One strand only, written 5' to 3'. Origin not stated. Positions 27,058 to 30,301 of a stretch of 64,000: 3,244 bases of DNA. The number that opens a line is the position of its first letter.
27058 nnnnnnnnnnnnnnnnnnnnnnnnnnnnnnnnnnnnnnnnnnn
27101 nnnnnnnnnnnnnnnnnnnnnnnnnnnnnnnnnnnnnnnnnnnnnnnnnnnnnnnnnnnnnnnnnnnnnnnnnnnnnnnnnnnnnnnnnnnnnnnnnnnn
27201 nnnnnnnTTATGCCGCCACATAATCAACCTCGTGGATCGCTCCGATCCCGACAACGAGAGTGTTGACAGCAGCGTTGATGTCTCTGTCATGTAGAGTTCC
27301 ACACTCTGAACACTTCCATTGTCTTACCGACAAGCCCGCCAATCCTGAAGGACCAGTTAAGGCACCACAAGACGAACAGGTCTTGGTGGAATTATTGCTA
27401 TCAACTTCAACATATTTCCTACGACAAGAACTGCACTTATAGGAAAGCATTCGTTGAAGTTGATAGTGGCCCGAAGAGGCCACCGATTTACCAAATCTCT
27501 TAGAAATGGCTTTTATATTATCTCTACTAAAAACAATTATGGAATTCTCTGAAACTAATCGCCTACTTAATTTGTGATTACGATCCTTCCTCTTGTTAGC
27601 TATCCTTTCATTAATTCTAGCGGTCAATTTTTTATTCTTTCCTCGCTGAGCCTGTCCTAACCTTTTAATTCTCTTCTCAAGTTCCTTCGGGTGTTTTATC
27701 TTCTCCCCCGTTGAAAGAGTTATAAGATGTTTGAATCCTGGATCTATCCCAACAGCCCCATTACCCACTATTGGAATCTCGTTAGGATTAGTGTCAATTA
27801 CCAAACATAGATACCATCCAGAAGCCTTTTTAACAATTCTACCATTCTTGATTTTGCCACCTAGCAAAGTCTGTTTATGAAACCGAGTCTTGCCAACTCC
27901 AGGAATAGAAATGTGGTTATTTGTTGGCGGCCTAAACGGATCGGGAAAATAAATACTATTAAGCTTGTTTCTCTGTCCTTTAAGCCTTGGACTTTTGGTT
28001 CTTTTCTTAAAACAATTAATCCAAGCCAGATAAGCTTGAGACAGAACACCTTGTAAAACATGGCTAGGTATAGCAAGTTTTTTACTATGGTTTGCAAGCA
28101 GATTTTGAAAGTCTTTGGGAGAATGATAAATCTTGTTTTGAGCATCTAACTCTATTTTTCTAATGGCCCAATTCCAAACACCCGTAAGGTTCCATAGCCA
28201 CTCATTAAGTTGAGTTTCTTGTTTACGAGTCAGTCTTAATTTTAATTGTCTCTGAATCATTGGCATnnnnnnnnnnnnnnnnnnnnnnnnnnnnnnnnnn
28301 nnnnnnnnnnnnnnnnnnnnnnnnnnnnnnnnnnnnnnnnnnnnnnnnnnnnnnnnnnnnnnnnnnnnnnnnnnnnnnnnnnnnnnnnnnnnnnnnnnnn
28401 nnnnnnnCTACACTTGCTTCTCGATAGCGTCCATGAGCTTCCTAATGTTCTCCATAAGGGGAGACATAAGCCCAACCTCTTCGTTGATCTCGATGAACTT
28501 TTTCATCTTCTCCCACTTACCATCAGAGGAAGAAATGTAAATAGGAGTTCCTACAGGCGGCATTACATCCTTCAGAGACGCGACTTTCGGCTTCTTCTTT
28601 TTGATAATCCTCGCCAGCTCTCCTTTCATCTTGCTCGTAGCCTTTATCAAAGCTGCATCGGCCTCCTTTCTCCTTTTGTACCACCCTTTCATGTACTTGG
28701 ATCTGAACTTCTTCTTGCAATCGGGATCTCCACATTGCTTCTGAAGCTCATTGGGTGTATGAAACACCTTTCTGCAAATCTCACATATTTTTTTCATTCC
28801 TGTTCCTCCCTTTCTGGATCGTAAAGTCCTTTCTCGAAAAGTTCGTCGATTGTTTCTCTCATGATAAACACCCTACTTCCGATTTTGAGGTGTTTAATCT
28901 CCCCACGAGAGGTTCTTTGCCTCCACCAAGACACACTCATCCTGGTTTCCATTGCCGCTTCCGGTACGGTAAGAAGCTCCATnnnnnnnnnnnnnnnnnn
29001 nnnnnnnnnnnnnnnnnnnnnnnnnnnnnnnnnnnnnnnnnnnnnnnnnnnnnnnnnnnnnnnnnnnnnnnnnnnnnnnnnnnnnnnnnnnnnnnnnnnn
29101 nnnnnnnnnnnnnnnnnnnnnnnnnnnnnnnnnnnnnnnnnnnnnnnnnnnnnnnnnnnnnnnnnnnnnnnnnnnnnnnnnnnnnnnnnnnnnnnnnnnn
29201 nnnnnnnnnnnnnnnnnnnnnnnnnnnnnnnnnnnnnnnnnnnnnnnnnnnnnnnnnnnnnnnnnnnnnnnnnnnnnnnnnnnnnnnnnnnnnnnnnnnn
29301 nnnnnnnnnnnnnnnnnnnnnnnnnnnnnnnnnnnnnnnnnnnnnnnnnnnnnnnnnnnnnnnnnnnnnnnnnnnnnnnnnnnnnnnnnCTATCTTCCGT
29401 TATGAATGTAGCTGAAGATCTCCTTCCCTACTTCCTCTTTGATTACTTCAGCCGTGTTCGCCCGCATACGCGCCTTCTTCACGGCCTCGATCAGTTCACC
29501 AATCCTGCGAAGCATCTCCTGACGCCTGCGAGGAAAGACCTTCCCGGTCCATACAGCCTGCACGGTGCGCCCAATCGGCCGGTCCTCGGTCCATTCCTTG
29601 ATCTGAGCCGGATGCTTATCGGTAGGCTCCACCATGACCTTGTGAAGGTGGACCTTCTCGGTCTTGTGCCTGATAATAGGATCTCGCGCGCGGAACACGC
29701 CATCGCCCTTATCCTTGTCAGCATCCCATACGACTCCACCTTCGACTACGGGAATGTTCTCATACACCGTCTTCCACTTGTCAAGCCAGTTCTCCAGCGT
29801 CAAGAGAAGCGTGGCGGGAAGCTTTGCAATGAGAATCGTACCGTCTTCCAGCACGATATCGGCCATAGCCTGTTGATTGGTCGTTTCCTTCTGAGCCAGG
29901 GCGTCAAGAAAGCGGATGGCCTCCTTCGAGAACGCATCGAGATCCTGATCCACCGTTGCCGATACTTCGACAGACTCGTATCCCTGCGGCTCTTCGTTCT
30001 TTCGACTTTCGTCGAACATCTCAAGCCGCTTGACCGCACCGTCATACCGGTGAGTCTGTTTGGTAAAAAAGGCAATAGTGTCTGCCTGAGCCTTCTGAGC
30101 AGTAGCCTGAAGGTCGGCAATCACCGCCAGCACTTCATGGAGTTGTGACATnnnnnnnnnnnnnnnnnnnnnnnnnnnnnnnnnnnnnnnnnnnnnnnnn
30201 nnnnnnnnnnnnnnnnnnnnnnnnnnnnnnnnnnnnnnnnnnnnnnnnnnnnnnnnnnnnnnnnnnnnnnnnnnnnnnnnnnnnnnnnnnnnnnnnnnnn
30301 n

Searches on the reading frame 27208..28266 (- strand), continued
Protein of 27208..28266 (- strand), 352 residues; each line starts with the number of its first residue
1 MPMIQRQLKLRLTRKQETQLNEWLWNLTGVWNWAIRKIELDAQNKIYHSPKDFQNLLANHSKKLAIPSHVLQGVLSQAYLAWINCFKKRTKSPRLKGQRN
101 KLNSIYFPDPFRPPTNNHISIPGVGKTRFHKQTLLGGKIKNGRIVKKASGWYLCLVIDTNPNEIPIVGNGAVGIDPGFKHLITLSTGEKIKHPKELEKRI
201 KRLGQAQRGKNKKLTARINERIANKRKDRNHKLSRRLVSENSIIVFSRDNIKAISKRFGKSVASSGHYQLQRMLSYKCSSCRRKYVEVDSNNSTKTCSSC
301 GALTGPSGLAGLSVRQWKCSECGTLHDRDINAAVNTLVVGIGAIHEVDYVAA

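Call 68: find_encoding_contigs(protein=P0089, flank=1500, max_places=8)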
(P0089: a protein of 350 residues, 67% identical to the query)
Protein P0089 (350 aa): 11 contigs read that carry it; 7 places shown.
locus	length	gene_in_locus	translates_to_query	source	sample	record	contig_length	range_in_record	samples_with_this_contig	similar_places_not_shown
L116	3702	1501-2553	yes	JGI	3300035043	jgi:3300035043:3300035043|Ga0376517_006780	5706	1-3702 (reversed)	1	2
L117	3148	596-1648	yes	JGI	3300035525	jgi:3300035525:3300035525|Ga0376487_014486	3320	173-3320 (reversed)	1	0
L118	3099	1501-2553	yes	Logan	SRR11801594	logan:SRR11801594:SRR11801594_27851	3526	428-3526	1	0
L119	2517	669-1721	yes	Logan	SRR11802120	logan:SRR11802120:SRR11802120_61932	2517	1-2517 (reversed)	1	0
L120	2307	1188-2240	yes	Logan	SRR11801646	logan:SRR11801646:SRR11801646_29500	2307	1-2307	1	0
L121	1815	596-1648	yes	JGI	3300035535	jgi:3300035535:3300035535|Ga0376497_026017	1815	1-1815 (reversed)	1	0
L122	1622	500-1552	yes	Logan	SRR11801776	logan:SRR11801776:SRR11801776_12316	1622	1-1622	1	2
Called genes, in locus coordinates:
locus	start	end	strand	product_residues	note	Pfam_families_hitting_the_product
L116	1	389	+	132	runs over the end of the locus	-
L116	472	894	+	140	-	-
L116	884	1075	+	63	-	-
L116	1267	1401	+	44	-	-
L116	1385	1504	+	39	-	PF01797:Y1_Tnp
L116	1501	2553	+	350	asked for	PF01385:OrfB_IS605, PF07282:Cas12f1-like_TNB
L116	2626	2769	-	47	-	-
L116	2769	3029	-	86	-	-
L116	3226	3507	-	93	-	-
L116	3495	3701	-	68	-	?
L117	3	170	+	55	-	?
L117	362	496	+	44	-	-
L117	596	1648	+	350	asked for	PF01385:OrfB_IS605, PF07282:Cas12f1-like_TNB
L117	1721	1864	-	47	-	-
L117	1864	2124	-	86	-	-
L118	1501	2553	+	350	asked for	PF01385:OrfB_IS605, PF07282:Cas12f1-like_TNB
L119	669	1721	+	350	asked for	PF01385:OrfB_IS605, PF07282:Cas12f1-like_TNB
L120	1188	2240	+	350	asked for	PF01385:OrfB_IS605, PF07282:Cas12f1-like_TNB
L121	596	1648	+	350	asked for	PF01385:OrfB_IS605, PF07282:Cas12f1-like_TNB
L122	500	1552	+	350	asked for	PF01385:OrfB_IS605, PF07282:Cas12f1-like_TNB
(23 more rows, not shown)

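Call 80: find_encoding_contigs(protein=P0003, flank=1000, max_places=3)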
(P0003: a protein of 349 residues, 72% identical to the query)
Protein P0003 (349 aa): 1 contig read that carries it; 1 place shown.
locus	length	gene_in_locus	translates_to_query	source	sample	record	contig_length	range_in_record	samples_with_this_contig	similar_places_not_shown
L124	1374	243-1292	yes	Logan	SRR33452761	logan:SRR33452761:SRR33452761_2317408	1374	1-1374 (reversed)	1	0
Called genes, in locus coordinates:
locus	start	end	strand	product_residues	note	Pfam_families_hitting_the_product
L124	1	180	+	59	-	?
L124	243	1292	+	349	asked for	PF01385:OrfB_IS605, PF07282:Cas12f1-like_TNB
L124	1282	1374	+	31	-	?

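Call 81: find_encoding_contigs(protein=P0002, flank=1000, max_places=3)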
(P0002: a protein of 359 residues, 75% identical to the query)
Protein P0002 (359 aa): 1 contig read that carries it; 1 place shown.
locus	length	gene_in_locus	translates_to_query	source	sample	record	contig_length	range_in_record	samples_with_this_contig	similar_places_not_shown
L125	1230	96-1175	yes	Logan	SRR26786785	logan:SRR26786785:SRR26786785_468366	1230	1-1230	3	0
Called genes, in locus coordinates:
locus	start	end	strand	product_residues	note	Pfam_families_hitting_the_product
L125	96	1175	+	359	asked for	PF01385:OrfB_IS605, PF07282:Cas12f1-like_TNB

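Call 85: search_protein_families(library=phrogs, proteins=[window:27208-28260:-], max_evalue=0.001)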
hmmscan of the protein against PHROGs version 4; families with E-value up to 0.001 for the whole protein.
window:27208-28260:- (350 aa): 4 families
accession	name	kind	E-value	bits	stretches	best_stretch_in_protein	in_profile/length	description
phrog_506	-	integration and excision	1.1e-72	246.5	1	5-342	11-368/403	transposase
phrog_12300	-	integration and excision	1.4e-33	117.3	1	113-338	6-241/286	transposase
phrog_17087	-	unknown function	2.9e-22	80.4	1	213-342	7-136/141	-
phrog_13964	-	integration and excision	9.9e-18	65.6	1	8-227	9-232/237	transposase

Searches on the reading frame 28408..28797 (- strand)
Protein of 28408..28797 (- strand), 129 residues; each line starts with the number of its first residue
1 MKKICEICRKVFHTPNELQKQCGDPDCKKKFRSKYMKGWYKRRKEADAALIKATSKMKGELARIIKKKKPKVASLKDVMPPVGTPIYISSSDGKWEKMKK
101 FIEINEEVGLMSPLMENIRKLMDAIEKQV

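Call 3: search_protein_families(library=pfam, proteins=[window:28408-28797:-], max_evalue=0.01)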
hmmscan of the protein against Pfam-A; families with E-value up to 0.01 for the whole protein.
window:28408-28797:- (129 aa): 2 families
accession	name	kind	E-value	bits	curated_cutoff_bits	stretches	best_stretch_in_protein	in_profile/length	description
PF00096.32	zf-C2H2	-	0.004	18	25.2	0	5-20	3-18/23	Zinc finger, C2H2 type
PF13894.12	zf-C2H2_4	-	0.005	17.9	27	0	4-19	2-17/24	C2H2-type zinc finger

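Call 18: find_homologous_proteins(query=window:28408-28797:-)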
Query window:28408-28797:- (129 aa): 1 proteins with E <= 0.001 among 14 candidates.
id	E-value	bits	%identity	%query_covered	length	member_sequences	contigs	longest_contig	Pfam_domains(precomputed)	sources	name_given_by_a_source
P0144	1.2e-78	279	100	100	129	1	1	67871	-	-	-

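Call 85: search_protein_families(library=phrogs, proteins=[window:28408-28797:-], max_evalue=0.001)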
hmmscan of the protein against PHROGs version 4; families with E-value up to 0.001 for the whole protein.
window:28408-28797:- (129 aa): 0 families

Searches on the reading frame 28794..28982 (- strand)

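Call 3: search_protein_families(library=pfam, proteins=[window:28794-28982:-], max_evalue=0.01)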
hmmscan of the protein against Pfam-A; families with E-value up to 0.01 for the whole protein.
window:28794-28982:- (62 aa): 1 family
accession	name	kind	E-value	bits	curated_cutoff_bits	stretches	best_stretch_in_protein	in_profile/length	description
PF12728.13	HTH_17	-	4.1e-07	30.6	27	1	3-51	1-49/51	Helix-turn-helix domain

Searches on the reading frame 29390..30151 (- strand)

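Call 3: search_protein_families(library=pfam, proteins=[window:29390-30151:-], max_evalue=0.01)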
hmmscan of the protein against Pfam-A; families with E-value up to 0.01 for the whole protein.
window:29390-30151:- (253 aa): 1 family
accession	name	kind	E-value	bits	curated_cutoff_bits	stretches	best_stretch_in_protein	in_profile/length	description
PF25283.1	DUF7873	-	1.8e-63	214.9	27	1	1-250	1-242/244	Family of unknown function (DUF7873)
